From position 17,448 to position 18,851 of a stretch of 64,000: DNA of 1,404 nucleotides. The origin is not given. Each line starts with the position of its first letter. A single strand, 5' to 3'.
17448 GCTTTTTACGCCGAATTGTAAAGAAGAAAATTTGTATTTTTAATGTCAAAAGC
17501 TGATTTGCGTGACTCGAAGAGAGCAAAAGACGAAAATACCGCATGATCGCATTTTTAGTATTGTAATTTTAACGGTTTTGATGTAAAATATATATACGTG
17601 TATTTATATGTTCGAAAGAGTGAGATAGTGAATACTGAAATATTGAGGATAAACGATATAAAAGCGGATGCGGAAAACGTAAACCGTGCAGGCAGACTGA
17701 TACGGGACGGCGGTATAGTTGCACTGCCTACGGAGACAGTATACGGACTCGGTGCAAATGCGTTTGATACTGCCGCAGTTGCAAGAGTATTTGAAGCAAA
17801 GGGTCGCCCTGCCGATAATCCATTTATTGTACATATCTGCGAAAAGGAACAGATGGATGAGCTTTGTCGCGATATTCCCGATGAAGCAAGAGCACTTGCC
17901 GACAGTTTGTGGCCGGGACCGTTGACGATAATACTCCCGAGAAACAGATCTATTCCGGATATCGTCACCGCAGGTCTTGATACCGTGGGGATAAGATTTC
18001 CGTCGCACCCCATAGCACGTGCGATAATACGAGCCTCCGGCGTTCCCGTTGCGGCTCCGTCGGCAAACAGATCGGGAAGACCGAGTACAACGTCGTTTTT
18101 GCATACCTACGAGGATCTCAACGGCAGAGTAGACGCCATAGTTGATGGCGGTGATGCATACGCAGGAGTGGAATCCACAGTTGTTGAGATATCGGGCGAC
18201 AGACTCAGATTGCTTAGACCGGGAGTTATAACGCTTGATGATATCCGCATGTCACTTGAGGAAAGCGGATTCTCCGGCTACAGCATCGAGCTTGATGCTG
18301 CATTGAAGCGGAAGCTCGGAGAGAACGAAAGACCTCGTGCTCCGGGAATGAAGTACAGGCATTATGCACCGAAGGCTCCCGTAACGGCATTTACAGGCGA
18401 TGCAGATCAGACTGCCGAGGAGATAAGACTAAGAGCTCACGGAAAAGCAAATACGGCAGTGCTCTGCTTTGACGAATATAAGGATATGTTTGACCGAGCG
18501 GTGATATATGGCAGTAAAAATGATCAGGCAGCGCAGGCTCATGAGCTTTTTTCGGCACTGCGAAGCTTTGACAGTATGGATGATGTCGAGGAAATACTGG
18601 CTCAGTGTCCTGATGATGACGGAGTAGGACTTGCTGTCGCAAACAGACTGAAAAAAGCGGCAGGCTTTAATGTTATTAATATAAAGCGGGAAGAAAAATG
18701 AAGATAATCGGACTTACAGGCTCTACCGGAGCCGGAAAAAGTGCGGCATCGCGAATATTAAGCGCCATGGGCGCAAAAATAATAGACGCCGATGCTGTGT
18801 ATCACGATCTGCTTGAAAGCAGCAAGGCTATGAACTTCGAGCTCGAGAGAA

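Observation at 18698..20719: Dephospho-CoA kinase reads through, in frame and without a stop codon, into an M18 aminopeptidase (673-aa composite ORF)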

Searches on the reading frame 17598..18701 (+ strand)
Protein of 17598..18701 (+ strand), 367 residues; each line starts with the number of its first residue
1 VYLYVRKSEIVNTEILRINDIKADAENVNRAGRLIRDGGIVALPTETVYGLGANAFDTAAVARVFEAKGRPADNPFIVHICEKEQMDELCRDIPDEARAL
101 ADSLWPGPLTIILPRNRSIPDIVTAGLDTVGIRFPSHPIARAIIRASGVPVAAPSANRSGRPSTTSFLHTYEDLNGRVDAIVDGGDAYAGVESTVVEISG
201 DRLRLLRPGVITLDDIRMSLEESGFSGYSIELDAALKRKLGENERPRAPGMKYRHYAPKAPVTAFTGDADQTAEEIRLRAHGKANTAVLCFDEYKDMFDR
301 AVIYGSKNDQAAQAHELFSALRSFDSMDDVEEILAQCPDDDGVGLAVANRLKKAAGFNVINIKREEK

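Call 3: search_protein_families(library=pfam, proteins=[window:17598-18701:+])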
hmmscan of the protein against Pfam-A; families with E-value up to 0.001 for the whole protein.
window:17598-18701:+ (367 aa): 2 families
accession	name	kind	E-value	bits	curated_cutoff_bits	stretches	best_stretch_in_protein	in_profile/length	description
PF01300.24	Sua5_yciO_yrdC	-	9.4e-61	204.8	25.1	1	34-209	2-178/178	Telomere recombination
PF03481.19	Sua5_C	-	1.5e-32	113.4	22.9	1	211-356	1-136/136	Threonylcarbamoyl-AMP synthase, C-terminal domain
